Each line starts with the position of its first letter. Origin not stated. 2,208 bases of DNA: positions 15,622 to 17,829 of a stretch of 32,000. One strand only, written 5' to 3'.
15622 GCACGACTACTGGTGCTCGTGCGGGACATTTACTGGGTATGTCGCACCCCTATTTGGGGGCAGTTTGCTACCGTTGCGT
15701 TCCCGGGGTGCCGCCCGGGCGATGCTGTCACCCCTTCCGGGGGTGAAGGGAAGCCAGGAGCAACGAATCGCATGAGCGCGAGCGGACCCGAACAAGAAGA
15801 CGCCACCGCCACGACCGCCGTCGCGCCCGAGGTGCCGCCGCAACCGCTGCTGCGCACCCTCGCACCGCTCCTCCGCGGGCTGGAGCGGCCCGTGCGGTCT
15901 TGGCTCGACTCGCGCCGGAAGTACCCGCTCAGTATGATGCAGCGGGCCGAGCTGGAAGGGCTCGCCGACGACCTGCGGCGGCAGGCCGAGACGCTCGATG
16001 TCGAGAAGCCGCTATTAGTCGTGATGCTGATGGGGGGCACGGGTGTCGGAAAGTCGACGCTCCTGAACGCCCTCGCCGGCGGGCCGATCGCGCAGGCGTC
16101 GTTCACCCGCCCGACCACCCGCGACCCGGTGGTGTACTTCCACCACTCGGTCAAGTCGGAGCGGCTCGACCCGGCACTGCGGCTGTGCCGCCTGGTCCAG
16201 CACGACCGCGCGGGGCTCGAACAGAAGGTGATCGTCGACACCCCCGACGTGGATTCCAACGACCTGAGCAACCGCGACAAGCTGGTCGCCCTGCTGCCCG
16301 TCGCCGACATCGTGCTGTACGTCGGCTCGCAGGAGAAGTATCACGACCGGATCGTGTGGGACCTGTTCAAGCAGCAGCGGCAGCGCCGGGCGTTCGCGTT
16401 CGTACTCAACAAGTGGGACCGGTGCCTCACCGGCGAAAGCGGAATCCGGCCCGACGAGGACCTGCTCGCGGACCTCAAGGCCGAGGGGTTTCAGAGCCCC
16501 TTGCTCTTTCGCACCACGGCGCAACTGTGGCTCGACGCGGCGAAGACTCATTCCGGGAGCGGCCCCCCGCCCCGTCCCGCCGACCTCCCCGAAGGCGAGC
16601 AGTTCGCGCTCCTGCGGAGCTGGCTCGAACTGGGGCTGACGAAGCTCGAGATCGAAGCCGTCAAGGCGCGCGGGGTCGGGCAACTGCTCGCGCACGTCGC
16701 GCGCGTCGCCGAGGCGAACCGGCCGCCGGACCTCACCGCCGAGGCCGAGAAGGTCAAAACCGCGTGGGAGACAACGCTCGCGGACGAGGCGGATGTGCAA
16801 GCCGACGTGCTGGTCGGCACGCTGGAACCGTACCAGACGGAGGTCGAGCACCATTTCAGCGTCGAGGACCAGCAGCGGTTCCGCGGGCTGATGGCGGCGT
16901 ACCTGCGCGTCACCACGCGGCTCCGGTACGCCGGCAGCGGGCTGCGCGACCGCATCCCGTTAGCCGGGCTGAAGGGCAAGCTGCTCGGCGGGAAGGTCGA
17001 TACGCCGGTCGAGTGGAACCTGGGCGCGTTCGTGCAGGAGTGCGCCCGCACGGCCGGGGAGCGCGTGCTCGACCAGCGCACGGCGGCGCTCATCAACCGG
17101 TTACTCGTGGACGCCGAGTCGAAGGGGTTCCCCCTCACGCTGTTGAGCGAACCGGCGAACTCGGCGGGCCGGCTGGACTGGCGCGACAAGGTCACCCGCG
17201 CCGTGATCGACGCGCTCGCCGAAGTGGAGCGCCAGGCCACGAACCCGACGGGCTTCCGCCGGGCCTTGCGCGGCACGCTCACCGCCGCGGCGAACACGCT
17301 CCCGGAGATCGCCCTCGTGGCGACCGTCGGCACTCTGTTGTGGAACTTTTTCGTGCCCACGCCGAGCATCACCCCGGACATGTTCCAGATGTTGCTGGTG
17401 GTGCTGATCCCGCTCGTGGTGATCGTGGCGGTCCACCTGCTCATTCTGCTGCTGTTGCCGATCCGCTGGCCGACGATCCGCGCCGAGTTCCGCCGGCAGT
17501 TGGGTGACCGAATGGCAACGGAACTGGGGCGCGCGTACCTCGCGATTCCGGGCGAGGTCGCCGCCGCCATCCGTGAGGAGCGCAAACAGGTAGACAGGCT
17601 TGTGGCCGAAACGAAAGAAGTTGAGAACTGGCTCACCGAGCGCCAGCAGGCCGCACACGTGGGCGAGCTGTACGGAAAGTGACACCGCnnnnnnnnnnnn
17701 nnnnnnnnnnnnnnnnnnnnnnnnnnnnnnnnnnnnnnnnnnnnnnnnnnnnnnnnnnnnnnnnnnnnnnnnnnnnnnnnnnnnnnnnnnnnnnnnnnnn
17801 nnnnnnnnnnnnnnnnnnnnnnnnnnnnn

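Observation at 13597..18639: Tandem membrane-anchored dynamin-like GTPases coupled to a stand-alone CHAD gene: candidate undescribed three-gene module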

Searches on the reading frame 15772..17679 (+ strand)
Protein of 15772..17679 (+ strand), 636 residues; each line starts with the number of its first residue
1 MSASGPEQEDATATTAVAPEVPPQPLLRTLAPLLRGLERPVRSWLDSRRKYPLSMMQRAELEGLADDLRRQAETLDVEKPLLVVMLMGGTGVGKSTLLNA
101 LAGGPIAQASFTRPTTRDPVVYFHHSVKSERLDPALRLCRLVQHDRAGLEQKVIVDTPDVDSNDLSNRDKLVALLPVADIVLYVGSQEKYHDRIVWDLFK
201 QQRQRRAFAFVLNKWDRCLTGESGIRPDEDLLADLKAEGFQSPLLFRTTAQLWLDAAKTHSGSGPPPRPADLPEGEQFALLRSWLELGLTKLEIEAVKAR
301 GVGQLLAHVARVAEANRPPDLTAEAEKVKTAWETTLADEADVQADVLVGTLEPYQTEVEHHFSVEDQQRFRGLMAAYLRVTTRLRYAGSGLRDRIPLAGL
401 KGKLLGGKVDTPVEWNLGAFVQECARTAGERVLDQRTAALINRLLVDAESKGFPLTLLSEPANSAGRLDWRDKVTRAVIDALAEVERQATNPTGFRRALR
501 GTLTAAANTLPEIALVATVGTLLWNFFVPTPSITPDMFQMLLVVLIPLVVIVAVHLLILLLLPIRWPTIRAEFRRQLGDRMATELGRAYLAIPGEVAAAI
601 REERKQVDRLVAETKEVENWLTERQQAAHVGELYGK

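Call 8: search_protein_families(library=pfam, proteins=[window:15772-17679:+], max_evalue=0.1)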
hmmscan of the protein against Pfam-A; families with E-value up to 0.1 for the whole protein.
window:15772-17679:+ (636 aa): 11 families
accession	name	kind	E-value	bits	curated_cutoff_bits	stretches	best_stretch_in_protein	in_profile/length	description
PF01926.29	MMR_HSR1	-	6.4e-09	36.4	21.9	1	84-214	2-113/113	50S ribosome-binding GTPase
PF00350.29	Dynamin_N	-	2.4e-05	24.8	27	1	84-121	1-37/168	Dynamin family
PF03193.22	RsgA_GTPase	-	0.00022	21.5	30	1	83-104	108-129/174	RsgA GTPase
PF00005.33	ABC_tran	-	0.0015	19.5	25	1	83-105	13-35/137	ABC transporter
PF13555.12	AAA_29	-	0.0086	16.2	27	1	83-101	24-42/61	P-loop containing region of AAA domain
PF05729.18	NACHT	-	0.015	15.5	26.7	1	83-144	2-60/167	NACHT domain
PF13521.12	AAA_28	-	0.024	15.3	27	1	84-102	2-20/164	AAA domain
PF13191.12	AAA_16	-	0.034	15.1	32.6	0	79-102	23-45/167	AAA ATPase domain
PF13401.12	AAA_22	-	0.036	14.8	27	0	83-148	7-64/130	AAA domain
PF00437.27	T2SSE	-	0.049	12.7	24.9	1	77-123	138-183/370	Type II/IV secretion system protein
PF25199.1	nSTAND_NTPase5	-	0.064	13.5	34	0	66-102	26-62/145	Novel STAND NTPase 5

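Call 9: search_protein_families(library=ncbifam, proteins=[window:15772-17679:+], max_evalue=0.1)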
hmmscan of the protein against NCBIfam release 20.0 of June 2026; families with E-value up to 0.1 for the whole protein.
window:15772-17679:+ (636 aa): 23 families
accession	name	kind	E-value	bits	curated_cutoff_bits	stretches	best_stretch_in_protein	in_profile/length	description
NF000908.1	PRK00089.1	equivalog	1.9e-07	30.7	237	1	83-121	5-43/291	GTPase Era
TIGR03594.1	GTPase_EngA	equivalog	5.2e-06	25.7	306.7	1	57-218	145-299/432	ribosome biogenesis GTPase Der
TIGR00231.1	small_GTP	domain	1.8e-05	24.5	42.5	1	83-217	5-124/164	GTP-binding protein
NF003661.0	PRK05291.1-3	equivalog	6.2e-05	22.5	380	1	81-119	216-254/448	tRNA uridine-5-carboxymethylaminomethyl(34) synthesis GTPase MnmE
TIGR03918.1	GTP_HydF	equivalog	6.5e-05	21.9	325.55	1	83-217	9-127/392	[FeFe] hydrogenase H-cluster maturation GTPase HydF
TIGR00436.1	era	equivalog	0.00044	19.7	116.25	1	84-121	3-40/270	GTPase Era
TIGR00450.1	mnmE_trmE_thdF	equivalog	0.0032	16.6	252.6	1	77-120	206-248/446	tRNA uridine-5-carboxymethylaminomethyl(34) synthesis GTPase MnmE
TIGR03499.1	FlhF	equivalog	0.0058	16.7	174.15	1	52-102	169-219/286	flagellar biosynthesis GTPase FlhF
TIGR04291.1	arsen_driv_ArsA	equivalog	0.01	14.6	650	1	54-143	301-380/565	arsenical pump-driving ATPase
TIGR03596.1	GTPase_YlqF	equivalog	0.011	15.1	208.2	1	64-110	101-147/276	ribosome biogenesis GTPase YlqF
NF007071.0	PRK09518.1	equivalog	0.016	13.7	953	1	62-122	252-312/706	bifunctional cytidylate kinase/GTPase Der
NF010067.0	PRK13547.1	equivalog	0.022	14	374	1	79-105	25-51/272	heme ABC transporter ATP-binding protein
NF002828.0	PRK03003.1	equivalog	0.025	13.2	631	1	74-122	33-81/477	ribosome biogenesis GTPase Der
NF040873.1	AztA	equivalog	0.028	14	220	1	82-109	19-46/191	zinc ABC transporter ATP-binding protein AztA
NF008421.0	PRK11248.1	equivalog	0.046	13.2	357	0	75-104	22-50/255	taurine ABC transporter ATP-binding subunit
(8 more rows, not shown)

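Call 10: search_protein_families(library=padloc, proteins=[window:15772-17679:+], max_evalue=0.1)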
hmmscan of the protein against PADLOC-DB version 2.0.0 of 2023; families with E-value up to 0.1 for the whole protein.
window:15772-17679:+ (636 aa): 5 families
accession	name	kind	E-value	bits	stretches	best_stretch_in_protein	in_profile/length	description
PDLC03839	LeoA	-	1.7e-06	25.4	2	153-218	106-176/559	-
PDLC03841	LeoBC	-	2.6e-05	21.5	1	58-104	53-100/601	-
PDLC04140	mad8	-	0.013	13.1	1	83-126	29-66/314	mads_8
PDLC04135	mad3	-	0.017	12.6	1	74-101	17-42/374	mads_3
PDLC00295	PtuA1|PtuA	-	0.039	11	1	77-102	28-53/451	AAA ATPase domain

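Call 12: search_solved_structures(query=window:15772-17679:+, max_evalue=1)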
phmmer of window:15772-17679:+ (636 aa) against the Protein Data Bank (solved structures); distinct sequences matched with E-value up to 1: 13.
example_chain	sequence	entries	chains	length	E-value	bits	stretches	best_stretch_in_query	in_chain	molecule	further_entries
1mky_A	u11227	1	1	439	2.4e-05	26.1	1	33-249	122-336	Probable GTP-binding protein engA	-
4dcs_A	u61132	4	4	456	0.0019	19.8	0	61-121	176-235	GTP-BINDING PROTEIN ENGA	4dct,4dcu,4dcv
2hjg_A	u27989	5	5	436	0.002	19.7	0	61-121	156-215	GTP-binding protein engA | GTPase Der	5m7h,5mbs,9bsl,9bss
9bs0_W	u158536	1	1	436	0.0096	17.5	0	64-120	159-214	GTPase Der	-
5dn8_A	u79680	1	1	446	0.13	13.7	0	66-122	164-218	GTPase Der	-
6xrs_A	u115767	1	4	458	0.14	13.6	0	70-120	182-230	GTPase Der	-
4qmk_A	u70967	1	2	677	0.23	12.9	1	296-338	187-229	Type III secretion system effector protein ExoU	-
1ega_A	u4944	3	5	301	0.3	12.5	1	84-125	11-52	PROTEIN (GTP-BINDING PROTEIN ERA) | GTP-binding protein era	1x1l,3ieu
7am2_BU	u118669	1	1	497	0.35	12.3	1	82-220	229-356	GTPase Der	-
1x18_X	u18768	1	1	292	0.35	12.3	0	84-125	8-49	GTP-binding protein era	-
6z3e_A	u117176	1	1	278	0.41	12.1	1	56-111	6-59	GTPase IMAP family member 5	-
7c3k_A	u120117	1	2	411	0.44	12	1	72-104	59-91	Immunity-related GTPase family member b10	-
8jqy_A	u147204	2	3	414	0.44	12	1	72-104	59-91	Immunity-related GTPase family member b10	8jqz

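Call 15: find_homologous_proteins(query=window:15772-17679:+)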
Query window:15772-17679:+ (636 aa): 1491 proteins with E <= 0.001 among 8000 candidates; the best 120 are listed.
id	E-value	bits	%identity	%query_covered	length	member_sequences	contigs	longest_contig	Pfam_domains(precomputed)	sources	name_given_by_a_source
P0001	0.0e+0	1363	97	100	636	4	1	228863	PF01926.30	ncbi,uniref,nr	ncbi:50S ribosome-binding GTPase [Gemmata sp. JC673]|uniref:50S ribosome-binding GTPase n=1 Tax=Gemm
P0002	0.0e+0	1240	87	99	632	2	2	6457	PF01926.30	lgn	-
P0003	0.0e+0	1197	86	97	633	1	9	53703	PF01926.30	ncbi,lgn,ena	-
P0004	0.0e+0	1197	86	96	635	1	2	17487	PF01926.30,PF00350.30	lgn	-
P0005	0.0e+0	1186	84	99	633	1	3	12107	PF01926.30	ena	-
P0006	0.0e+0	1184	83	99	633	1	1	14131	PF01926.30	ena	-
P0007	0.0e+0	1179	84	97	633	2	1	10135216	PF01926.30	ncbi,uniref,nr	ncbi:gtp-binding protein : Uncharacterized protein OS=Methylococcus capsulatus (strain ATCC 33009 / 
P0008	0.0e+0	1179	84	97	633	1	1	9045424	PF01926.30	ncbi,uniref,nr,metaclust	ncbi:GTPase Era [Gemmata sp. SH-PL17]|uniref:GTPase n=1 Tax=Gemmata sp. SH-PL17 TaxID=1630693 RepID=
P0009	0.0e+0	1176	83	99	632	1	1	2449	PF01926.30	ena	-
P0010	0.0e+0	1176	83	97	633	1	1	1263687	PF01926.30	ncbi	-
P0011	0.0e+0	1172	84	98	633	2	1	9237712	PF01926.30,PF00350.30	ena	-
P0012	0.0e+0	1172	84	97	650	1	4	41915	PF01926.30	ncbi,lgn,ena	-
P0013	0.0e+0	1170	81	99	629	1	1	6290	PF01926.30,PF00350.30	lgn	-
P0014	0.0e+0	1161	84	97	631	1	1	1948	PF01926.30,PF00350.30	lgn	-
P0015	0.0e+0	1155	82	97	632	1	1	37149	PF01926.30,PF00350.30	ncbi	-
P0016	0.0e+0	1149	83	96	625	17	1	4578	PF01926.30,PF00350.30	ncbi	-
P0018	0.0e+0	1147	82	96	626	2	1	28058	PF01926.30,PF00350.30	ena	-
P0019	0.0e+0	1147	81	100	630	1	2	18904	PF01926.30,PF00350.30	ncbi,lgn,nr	ncbi:MAG: 50S ribosome-binding GTPase [Planctomycetes bacterium]|nr:50S ribosome-binding GTPase [Pla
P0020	0.0e+0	1147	80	97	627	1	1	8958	PF01926.30,PF00350.30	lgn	-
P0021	0.0e+0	1146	82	96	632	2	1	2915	PF01926.30,PF00350.30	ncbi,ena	-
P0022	0.0e+0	1139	80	96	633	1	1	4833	PF01926.30,PF00350.30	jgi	jgi:hypothetical protein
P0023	0.0e+0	1138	80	98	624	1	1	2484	PF01926.30,PF00350.30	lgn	-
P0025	0.0e+0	1137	81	98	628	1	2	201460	PF01926.30,PF00350.30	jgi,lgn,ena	-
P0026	0.0e+0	1137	82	97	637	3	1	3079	PF01926.30,PF00350.30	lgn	-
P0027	0.0e+0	1136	80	99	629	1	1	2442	PF01926.30,PF00350.30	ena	-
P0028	0.0e+0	1132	80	97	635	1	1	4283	PF01926.30,PF00350.30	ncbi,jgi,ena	jgi:energy-coupling factor transporter ATP-binding protein EcfA2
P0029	0.0e+0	1132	79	100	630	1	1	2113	PF01926.30,PF00350.30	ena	-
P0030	0.0e+0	1131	81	97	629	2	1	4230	PF01926.30,PF00350.30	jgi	jgi:hypothetical protein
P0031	0.0e+0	1130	81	97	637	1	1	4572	PF01926.30,PF00350.30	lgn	-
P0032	0.0e+0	1127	80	97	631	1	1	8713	PF01926.30,PF00350.30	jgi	jgi:hypothetical protein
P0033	0.0e+0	1125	80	99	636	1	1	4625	PF01926.30,PF00350.30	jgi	jgi:hypothetical protein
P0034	0.0e+0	1125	81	96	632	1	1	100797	PF01926.30,PF00350.30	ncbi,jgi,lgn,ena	jgi:energy-coupling factor transporter ATP-binding protein EcfA2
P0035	0.0e+0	1125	79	98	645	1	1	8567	PF01926.30,PF00350.30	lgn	-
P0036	0.0e+0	1124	82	95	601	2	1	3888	PF01926.30,PF00350.30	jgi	jgi:hypothetical protein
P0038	0.0e+0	1120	80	97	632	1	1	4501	PF01926.30,PF00350.30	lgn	-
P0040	0.0e+0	1117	80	97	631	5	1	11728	PF01926.30,PF00350.30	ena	-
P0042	0.0e+0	1102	79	96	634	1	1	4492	PF01926.30,PF00350.30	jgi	jgi:hypothetical protein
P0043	0.0e+0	1101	78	100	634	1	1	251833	PF01926.30,PF00350.30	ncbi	-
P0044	0.0e+0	1072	78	98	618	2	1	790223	PF01926.30,PF00350.30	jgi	jgi:predicted GTPase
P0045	0.0e+0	1068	77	98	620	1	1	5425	PF01926.30,PF00350.30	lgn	-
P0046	0.0e+0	1062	77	96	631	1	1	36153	PF01926.30,PF00350.30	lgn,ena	-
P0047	0.0e+0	1061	77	98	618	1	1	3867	PF01926.30,PF00350.30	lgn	-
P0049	0.0e+0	1057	77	96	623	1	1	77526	PF01926.30,PF00350.30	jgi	jgi:hypothetical protein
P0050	0.0e+0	1055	81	92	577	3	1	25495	PF01926.30,PF00350.30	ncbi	-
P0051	0.0e+0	1055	77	96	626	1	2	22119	PF01926.30,PF00350.30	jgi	jgi:hypothetical protein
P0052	0.0e+0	1054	77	96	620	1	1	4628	PF01926.30,PF00350.30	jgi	jgi:hypothetical protein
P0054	0.0e+0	1054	75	98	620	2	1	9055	PF01926.30,PF00350.30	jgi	jgi:hypothetical protein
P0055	0.0e+0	1054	76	96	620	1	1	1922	PF01926.30,PF00350.30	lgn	-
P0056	0.0e+0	1054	77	96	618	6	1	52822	PF01926.30,PF00350.30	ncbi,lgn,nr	ncbi:MAG: GTPase domain-containing protein [Planctomycetes bacterium]|nr:GTPase domain-containing pr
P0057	0.0e+0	1051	74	98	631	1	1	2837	PF01926.30,PF00350.30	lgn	-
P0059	0.0e+0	1050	75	97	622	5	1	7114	PF01926.30,PF00350.30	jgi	-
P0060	0.0e+0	1048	76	96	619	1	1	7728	PF01926.30,PF00350.30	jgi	jgi:hypothetical protein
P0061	0.0e+0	1048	74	99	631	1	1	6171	PF01926.30,PF00350.30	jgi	jgi:energy-coupling factor transporter ATP-binding protein EcfA2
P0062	0.0e+0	1047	75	98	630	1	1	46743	PF01926.30,PF00350.30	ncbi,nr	ncbi:MAG: GTPase Era [Gemmataceae bacterium]|nr:GTPase Era [Gemmataceae bacterium]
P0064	0.0e+0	1045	76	96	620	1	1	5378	PF01926.30,PF00350.30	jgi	jgi:hypothetical protein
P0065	0.0e+0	1044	74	99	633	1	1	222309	PF01926.30,PF00350.30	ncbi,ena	-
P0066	0.0e+0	1044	75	98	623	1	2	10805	PF01926.30,PF00350.30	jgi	jgi:hypothetical protein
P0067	0.0e+0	1044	75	96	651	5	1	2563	PF01926.30,PF00350.30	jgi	jgi:hypothetical protein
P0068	0.0e+0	1043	75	97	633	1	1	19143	PF01926.30,PF00350.30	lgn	-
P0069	0.0e+0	1043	76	98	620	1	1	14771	PF01926.30,PF00350.30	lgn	-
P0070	0.0e+0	1043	76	96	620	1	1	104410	PF01926.30,PF00350.30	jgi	jgi:hypothetical protein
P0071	0.0e+0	1042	75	96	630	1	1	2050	PF01926.30,PF00350.30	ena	-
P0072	0.0e+0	1041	74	98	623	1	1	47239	PF01926.30,PF00350.30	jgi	jgi:hypothetical protein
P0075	0.0e+0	1039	73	99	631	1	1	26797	PF01926.30,PF00350.30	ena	-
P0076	0.0e+0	1037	75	98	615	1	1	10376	PF01926.30,PF00350.30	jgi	jgi:hypothetical protein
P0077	0.0e+0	1037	74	98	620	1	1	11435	PF01926.30,PF00350.30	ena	-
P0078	0.0e+0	1036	73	98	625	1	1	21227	PF01926.30,PF00350.30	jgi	jgi:hypothetical protein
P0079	0.0e+0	1036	75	97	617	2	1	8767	PF01926.30,PF00350.30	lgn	-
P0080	0.0e+0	1036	74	96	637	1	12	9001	PF01926.30,PF00350.30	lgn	-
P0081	0.0e+0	1036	75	99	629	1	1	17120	PF01926.30,PF00350.30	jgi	jgi:predicted GTPase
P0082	0.0e+0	1032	76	96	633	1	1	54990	PF01926.30,PF00350.30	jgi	jgi:hypothetical protein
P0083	0.0e+0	1031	75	97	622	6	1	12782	PF01926.30,PF00350.30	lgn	-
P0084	0.0e+0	1031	76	96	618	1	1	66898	PF01926.30,PF00350.30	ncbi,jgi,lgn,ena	jgi:energy-coupling factor transporter ATP-binding protein EcfA2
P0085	0.0e+0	1030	74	98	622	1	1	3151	PF01926.30,PF00350.30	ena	-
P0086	0.0e+0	1030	76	96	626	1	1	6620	PF01926.30,PF00350.30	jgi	jgi:energy-coupling factor transporter ATP-binding protein EcfA2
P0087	0.0e+0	1030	75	98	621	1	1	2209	PF01926.30,PF00350.30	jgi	jgi:energy-coupling factor transporter ATP-binding protein EcfA2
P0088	0.0e+0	1029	74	96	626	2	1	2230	PF01926.30,PF00350.30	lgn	-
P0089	0.0e+0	1028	75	96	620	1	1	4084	PF01926.30,PF00350.30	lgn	-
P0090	0.0e+0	1027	73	96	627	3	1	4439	PF01926.30,PF00350.30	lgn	-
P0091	0.0e+0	1026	74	97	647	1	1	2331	PF01926.30,PF00350.30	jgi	jgi:hypothetical protein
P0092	0.0e+0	1025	74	98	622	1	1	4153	PF01926.30,PF00350.30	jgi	jgi:energy-coupling factor transporter ATP-binding protein EcfA2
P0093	0.0e+0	1025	75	96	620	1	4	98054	PF01926.30,PF00350.30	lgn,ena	-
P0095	0.0e+0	1022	73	98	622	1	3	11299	PF01926.30,PF00350.30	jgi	jgi:50S ribosome-binding GTPase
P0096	0.0e+0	1020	74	98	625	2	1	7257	PF01926.30,PF00350.30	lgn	-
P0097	0.0e+0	1019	73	99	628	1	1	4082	PF01926.30,PF00350.30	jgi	jgi:energy-coupling factor transporter ATP-binding protein EcfA2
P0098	0.0e+0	1018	73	97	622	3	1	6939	PF01926.30,PF00350.30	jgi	jgi:hypothetical protein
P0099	0.0e+0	1017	73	98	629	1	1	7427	PF01926.30,PF00350.30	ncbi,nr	ncbi:MAG TPA: GTPase domain-containing protein [Gemmata sp.]|nr:GTPase domain-containing protein [Ge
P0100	0.0e+0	1014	72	97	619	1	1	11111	PF01926.30,PF00350.30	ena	-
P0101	0.0e+0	1014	73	97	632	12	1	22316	PF01926.30,PF00350.30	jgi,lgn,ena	-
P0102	0.0e+0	1013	75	97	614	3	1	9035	PF01926.30,PF00350.30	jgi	-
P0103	0.0e+0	1012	72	99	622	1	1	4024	PF01926.30,PF00350.30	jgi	jgi:energy-coupling factor transporter ATP-binding protein EcfA2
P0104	0.0e+0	1012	73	96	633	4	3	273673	PF01926.30,PF00350.30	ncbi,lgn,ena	-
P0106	2.1e-298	1009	73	99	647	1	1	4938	PF01926.30,PF00350.30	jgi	jgi:energy-coupling factor transporter ATP-binding protein EcfA2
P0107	2.8e-298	1009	72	99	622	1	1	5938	PF01926.30,PF00350.30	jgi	jgi:hypothetical protein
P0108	2.0e-297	1006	74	96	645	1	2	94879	PF01926.30,PF00350.30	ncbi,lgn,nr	ncbi:MAG: GTPase domain-containing protein [Gemmataceae bacterium]|nr:GTPase domain-containing prote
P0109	2.1e-297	1006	71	100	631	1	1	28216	PF01926.30,PF00350.30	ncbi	-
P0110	2.2e-296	1002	72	98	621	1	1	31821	PF01926.30,PF00350.30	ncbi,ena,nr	ncbi:MAG: 50S ribosome-binding GTPase [Gemmataceae bacterium]|nr:50S ribosome-binding GTPase [Gemmat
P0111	3.3e-296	1002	73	97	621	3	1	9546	PF01926.30,PF00350.30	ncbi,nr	ncbi:MAG: GTPase domain-containing protein [Gemmataceae bacterium]|nr:GTPase domain-containing prote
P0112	3.3e-296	1002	73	99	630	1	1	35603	PF01926.30,PF00350.30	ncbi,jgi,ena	jgi:energy-coupling factor transporter ATP-binding protein EcfA2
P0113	1.2e-295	1000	72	97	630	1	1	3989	PF01926.30,PF00350.30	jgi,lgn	-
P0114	3.8e-295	998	74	96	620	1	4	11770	PF01926.30,PF00350.30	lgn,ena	-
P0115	1.7e-294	996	71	97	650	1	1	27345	PF01926.30,PF00350.30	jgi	jgi:energy-coupling factor transporter ATP-binding protein EcfA2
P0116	9.0e-294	994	72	96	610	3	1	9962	PF01926.30,PF00350.30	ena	-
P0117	9.1e-294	994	70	99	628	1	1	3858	PF01926.30,PF00350.30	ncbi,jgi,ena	jgi:energy-coupling factor transporter ATP-binding protein EcfA2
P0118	1.5e-293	993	70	100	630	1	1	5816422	PF01926.30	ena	-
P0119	2.9e-293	992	73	96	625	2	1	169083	PF01926.30,PF00350.30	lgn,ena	-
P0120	4.5e-293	991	73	96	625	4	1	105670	PF01926.30,PF00350.30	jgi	-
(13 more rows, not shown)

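Call 27: predict_structure(protein=window:15772-17679:+)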
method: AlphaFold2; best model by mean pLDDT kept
length: 636 residues; sequences in the alignment: 1
mean_pLDDT: 43.6   pTM: 0.26
mean pLDDT of the five models: 43.6, 39.3, 37.3, 36.8, 35.1
residues with pLDDT >= 90: 0; 70-90: 9; 50-70: 117; < 50: 510
segments of 3 or more residues with pLDDT < 50: 1-5, 7-34, 48-51, 74-160, 162-166, 172-227, 229-232, 234-236, 238-310, 315-321, 339-363, 372-496, 498-519, 525-529, 565-571, 576-597, 634-636
pLDDT, mean of each block of 10 residues (from residue 1): 36 28 37 51 55 56 61 43 31 34 31 31 39 47 38 43 48 44 39 46 38 39 42 46 37 41 41 46 43 35 44 49 51 50 44 42 48 46 38 31 29 36 38 41 43 32 33 39 40 45 43 44 48 53 56 61 46 47 40 46 61 68 64 49
secondary structure, 60 per line:
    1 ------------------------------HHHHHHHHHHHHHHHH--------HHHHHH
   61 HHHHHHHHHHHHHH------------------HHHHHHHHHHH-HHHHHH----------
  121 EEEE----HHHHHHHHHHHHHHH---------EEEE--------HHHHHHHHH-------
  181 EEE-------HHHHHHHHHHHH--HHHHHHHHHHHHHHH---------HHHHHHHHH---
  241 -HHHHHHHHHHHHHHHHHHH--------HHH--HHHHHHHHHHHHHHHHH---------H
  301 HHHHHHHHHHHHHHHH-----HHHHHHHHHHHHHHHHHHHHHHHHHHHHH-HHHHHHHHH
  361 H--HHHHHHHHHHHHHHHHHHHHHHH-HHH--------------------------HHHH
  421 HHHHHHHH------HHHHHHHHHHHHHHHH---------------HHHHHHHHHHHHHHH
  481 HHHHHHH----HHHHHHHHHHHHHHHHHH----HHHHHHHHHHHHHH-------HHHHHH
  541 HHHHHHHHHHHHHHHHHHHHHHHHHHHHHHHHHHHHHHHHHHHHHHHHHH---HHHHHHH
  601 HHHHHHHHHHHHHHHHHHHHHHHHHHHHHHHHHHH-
elements in order (helices of 4 or more, strands of 3 or more residues): H31-46 H55-74 H93-103 H105-110 E121-124 H129-143 E153-156 H165-173 E181-183 H191-202 H205-219 H229-237 H242-260 H274-290 H300-316 H322-350 H352-361 H364-386 H417-428 H435-450 H466-487 H492-509 H514-527 H535-590 H594-635

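Call 28: search_protein_representatives(protein=window:15772-17679:+)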
Query: 636 residues. Proteins with E-value up to 0.001 (for the whole library): 3194; up to 1e-10: 1446; up to 1e-30: 127. The best 150 are listed.
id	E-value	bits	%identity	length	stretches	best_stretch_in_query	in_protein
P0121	1.2e-257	872.6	65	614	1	23-636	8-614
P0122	4.7e-209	712.1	54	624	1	23-635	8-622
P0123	2.7e-176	603.9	49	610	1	25-634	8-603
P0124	1.3e-165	568.6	52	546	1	87-635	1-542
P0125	1.2e-161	555.5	48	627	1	15-636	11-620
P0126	1.5e-160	551.9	48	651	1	10-636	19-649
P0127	3.2e-155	534.3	59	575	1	23-471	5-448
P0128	1.5e-149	515.6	43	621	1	25-636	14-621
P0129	5.7e-144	497.2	64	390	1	22-389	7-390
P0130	6.1e-140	483.9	65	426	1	211-586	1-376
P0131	4.1e-135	467.9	44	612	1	22-635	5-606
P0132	1.2e-133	463.1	42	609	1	26-634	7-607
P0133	7.2e-130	450.6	55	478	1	22-468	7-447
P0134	1.0e-129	450.1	42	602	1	29-636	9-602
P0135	1.3e-128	446.4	51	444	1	185-635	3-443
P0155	6.3e-76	272.4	32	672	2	27-258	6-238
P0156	2.3e-75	270.6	35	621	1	18-604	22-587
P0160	2.0e-72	260.8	32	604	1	38-605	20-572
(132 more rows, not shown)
